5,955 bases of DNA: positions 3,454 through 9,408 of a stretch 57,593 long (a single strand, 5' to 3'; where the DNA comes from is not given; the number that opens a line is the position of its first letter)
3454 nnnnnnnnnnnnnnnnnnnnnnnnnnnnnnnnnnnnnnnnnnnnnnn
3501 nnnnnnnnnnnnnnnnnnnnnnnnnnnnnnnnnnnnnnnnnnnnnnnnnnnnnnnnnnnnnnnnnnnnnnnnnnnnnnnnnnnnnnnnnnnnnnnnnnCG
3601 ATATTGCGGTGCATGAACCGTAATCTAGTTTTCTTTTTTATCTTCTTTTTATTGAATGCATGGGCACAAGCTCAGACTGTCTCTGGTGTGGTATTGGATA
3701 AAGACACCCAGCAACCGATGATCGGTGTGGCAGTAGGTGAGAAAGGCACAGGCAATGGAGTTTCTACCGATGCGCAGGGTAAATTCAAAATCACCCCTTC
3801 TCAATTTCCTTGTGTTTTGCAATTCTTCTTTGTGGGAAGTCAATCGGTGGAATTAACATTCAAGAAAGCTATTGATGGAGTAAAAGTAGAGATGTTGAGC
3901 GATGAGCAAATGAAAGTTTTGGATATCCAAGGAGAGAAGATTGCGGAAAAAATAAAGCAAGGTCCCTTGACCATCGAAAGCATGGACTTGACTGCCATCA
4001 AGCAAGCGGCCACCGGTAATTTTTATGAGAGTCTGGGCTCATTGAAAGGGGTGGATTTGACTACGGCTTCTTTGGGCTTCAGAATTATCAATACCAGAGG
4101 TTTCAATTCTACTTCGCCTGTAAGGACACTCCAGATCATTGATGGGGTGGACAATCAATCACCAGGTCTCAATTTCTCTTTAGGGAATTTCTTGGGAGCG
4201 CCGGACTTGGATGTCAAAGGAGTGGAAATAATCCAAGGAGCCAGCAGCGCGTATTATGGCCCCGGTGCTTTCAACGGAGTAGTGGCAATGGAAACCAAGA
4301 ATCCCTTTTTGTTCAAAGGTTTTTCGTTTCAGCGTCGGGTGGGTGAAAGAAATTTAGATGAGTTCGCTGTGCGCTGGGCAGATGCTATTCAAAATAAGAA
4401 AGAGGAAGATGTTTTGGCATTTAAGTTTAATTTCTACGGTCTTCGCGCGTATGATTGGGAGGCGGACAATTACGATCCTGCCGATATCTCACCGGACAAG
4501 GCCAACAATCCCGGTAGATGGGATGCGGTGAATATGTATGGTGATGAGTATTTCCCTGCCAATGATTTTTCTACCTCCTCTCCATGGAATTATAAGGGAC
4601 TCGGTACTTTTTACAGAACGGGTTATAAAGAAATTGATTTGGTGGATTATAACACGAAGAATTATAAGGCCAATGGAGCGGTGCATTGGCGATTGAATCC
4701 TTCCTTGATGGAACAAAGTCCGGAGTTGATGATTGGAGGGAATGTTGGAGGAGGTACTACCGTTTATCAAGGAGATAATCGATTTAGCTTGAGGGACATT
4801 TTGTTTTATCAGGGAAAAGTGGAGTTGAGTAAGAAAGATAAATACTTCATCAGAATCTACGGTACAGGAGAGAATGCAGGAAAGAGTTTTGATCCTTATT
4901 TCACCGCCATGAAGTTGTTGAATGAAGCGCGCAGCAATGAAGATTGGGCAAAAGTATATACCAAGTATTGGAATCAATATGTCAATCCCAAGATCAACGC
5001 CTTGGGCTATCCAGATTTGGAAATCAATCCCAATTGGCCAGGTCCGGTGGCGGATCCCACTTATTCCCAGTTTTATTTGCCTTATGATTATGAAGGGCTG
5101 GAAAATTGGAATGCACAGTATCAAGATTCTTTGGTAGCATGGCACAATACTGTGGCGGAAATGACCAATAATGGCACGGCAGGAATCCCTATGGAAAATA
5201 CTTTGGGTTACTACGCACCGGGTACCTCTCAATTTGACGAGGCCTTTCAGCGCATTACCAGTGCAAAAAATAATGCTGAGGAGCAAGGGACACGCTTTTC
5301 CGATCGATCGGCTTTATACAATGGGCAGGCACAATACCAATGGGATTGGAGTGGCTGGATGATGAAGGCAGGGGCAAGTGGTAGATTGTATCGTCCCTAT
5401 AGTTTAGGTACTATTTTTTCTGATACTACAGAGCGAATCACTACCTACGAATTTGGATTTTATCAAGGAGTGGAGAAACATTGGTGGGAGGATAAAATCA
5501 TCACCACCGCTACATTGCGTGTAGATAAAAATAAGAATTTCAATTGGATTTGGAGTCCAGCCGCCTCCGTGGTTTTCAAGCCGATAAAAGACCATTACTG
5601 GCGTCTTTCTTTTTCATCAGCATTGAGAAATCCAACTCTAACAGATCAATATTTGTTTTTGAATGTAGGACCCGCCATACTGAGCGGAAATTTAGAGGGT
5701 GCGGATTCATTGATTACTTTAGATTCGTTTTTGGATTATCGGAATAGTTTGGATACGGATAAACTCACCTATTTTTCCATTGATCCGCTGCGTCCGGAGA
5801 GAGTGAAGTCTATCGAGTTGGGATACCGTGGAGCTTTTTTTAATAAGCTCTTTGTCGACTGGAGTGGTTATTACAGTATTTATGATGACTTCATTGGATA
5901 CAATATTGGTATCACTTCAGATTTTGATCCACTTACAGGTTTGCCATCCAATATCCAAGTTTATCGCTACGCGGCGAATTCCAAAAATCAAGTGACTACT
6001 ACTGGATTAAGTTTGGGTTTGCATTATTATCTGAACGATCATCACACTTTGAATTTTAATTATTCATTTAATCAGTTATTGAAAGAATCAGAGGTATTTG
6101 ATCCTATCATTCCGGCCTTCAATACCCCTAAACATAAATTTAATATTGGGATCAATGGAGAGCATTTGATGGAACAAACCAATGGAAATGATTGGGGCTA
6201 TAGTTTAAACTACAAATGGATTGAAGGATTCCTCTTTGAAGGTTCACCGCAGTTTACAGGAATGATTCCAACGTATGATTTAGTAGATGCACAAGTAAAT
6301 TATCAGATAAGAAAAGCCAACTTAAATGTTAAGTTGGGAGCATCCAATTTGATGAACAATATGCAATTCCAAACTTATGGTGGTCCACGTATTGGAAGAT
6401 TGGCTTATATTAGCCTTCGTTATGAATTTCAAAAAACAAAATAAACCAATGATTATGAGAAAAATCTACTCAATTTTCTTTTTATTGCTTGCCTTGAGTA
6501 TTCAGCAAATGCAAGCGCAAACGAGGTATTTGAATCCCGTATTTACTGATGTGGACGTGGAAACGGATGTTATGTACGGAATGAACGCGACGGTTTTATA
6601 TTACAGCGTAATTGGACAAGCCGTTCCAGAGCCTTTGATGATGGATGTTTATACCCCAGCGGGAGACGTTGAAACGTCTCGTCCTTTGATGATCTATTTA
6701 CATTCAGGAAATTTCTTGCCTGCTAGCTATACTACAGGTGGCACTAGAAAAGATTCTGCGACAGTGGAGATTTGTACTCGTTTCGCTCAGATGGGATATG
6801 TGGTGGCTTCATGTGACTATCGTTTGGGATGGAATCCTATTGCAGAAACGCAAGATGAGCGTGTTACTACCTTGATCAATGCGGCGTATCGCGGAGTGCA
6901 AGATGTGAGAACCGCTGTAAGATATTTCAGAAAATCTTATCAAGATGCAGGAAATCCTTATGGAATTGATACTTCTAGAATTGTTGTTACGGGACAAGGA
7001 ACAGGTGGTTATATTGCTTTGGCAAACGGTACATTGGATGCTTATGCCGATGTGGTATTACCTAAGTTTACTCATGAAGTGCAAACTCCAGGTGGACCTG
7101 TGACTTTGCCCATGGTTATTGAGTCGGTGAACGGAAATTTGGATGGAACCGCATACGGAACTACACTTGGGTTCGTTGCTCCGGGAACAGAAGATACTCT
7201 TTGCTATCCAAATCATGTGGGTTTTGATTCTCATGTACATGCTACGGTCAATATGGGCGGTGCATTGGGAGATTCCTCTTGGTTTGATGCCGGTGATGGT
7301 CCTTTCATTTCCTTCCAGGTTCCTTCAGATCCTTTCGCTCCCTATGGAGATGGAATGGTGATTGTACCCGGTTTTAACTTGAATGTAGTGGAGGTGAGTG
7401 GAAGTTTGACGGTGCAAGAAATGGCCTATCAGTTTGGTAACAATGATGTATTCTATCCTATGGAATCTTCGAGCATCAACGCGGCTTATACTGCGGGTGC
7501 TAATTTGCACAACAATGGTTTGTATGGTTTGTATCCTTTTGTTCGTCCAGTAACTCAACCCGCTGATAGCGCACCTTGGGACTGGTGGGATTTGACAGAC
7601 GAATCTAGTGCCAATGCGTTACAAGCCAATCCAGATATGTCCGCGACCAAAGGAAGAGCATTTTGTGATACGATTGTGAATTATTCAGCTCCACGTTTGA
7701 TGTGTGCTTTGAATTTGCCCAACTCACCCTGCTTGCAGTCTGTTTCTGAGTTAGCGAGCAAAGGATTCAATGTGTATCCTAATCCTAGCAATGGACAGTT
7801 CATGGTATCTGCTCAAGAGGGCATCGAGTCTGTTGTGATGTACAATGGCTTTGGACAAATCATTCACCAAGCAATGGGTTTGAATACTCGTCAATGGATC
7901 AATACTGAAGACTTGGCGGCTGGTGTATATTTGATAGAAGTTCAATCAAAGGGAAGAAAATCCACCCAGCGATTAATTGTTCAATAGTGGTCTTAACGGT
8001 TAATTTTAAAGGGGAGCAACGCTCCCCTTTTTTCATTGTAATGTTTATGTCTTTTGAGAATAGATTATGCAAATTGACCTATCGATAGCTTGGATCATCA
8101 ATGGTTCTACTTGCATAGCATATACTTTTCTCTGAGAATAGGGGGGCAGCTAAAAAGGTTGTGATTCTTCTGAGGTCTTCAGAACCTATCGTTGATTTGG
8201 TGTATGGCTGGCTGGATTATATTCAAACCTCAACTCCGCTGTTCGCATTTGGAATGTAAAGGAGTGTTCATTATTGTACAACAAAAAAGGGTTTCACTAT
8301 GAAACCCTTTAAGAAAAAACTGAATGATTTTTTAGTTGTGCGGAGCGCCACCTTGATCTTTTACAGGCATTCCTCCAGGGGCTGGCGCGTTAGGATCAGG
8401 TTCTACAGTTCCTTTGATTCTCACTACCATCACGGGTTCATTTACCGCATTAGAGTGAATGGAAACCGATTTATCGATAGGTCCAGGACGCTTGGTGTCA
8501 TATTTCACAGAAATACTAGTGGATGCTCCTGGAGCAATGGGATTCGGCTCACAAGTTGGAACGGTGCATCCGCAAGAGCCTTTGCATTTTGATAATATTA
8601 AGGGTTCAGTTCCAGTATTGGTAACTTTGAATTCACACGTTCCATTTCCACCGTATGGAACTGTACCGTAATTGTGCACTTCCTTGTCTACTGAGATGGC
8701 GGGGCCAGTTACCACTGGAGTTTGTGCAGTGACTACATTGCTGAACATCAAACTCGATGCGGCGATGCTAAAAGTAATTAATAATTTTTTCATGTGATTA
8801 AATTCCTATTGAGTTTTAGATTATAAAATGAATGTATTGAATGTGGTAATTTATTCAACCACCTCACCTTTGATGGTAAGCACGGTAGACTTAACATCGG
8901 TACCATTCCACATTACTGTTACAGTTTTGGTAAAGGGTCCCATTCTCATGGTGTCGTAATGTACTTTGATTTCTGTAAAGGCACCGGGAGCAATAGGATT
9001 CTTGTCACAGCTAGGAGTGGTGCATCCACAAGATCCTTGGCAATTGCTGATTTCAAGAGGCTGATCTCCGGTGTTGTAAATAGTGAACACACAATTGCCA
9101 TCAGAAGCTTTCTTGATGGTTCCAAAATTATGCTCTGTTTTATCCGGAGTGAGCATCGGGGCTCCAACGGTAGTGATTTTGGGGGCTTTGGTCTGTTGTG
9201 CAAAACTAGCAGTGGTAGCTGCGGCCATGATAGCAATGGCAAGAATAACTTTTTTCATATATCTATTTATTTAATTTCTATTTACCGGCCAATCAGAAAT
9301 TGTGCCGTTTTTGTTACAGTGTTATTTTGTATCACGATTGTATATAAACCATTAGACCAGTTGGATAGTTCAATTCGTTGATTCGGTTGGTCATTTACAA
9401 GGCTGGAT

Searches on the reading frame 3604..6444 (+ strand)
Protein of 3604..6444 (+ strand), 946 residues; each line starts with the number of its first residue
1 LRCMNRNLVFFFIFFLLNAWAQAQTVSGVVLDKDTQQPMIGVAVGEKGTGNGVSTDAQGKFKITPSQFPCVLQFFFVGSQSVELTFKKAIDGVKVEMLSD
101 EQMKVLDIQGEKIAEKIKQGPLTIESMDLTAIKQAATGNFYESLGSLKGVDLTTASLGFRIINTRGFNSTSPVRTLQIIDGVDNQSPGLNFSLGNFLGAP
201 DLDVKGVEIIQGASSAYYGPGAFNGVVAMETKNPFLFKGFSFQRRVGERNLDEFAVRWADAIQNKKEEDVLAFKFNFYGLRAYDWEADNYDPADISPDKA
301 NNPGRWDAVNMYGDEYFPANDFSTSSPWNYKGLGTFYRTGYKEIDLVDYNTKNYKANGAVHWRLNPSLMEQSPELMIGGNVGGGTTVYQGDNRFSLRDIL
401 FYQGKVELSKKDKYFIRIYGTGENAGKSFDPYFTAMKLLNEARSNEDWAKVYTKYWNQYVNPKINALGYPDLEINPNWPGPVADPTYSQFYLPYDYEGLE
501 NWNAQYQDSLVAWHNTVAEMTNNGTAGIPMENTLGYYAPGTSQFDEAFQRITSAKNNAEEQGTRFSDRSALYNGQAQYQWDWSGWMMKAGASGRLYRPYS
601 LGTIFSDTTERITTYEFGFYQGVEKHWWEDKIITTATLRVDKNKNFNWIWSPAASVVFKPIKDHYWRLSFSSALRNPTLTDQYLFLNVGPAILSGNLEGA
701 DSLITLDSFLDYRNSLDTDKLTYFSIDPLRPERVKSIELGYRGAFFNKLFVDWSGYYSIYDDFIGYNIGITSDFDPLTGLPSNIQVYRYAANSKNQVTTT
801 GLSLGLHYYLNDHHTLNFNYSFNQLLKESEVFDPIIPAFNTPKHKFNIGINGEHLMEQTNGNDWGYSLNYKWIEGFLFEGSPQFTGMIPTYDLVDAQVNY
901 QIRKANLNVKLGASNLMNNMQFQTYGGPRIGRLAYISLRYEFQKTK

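Call 39: search_protein_families(library=pfam, proteins=[window:3604-6444:+])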
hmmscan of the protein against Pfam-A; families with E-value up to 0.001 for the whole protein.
window:3604-6444:+ (946 aa): 4 families
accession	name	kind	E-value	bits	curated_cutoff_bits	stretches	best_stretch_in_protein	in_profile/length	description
PF00593.30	TonB_dep_Rec_b-barrel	-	3.3e-23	83.7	27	1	477-916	50-436/436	TonB dependent receptor-like, beta-barrel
PF13715.12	CarbopepD_reg_2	-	8.6e-13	48.6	32.2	1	26-98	1-75/88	CarboxypepD_reg-like domain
PF07715.20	Plug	-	8.3e-11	42.8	23.9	1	118-226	3-107/107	TonB-dependent Receptor Plug Domain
PF13620.12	CarboxypepD_reg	-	0.00067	20.4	32.3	0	25-83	1-63/82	Carboxypeptidase regulatory-like domain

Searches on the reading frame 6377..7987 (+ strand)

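Call 39: search_protein_families(library=pfam, proteins=[window:6377-7987:+])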
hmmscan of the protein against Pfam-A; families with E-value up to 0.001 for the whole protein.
window:6377-7987:+ (536 aa): 4 families
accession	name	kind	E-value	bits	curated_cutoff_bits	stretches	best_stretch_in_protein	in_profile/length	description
PF18962.6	Por_Secre_tail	-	4.6e-12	46.5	27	1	466-535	1-75/75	Secretion system C-terminal sorting domain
PF20434.5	BD-FAE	-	6.1e-12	45.9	26.8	1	89-222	1-111/215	BD-FAE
PF00135.34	COesterase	-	5.1e-06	26.2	27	1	87-214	86-197/515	Carboxylesterase family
PF07859.19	Abhydrolase_3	-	0.00021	21.6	25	1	105-216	1-87/210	alpha/beta hydrolase fold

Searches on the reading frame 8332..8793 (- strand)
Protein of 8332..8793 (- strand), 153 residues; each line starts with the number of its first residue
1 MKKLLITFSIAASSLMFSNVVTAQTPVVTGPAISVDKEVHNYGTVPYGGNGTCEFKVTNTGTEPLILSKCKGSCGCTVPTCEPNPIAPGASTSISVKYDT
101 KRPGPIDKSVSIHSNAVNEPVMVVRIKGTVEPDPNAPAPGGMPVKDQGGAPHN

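Call 39: search_protein_families(library=pfam, proteins=[window:8332-8793:-])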
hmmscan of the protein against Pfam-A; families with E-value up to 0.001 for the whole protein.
window:8332-8793:- (153 aa): 3 families
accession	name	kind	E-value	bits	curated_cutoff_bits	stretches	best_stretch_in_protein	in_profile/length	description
PF07610.17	DUF1573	-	2.9e-28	98.2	26.1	1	33-130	1-98/98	Protein of unknown function (DUF1573)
PF22544.2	HYDIN_VesB_CFA65-like_Ig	-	5.2e-16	59.1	25.5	1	31-128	1-99/100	HYDIN/CFA65/VesB-like, Ig-like domain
PF15780.11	ASH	-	5.2e-05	23.8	27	1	41-119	15-95/98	Abnormal spindle-like microcephaly-assoc'd, ASPM-SPD-2-Hydin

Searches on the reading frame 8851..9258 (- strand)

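Call 39: search_protein_families(library=pfam, proteins=[window:8851-9258:-])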
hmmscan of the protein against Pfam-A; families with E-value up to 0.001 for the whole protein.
window:8851-9258:- (135 aa): 2 families
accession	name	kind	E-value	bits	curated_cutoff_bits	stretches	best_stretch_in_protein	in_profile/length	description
PF07610.17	DUF1573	-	1.5e-29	102.3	26.1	1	37-133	2-98/98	Protein of unknown function (DUF1573)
PF22544.2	HYDIN_VesB_CFA65-like_Ig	-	7.2e-17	61.9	25.5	1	35-132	2-100/100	HYDIN/CFA65/VesB-like, Ig-like domain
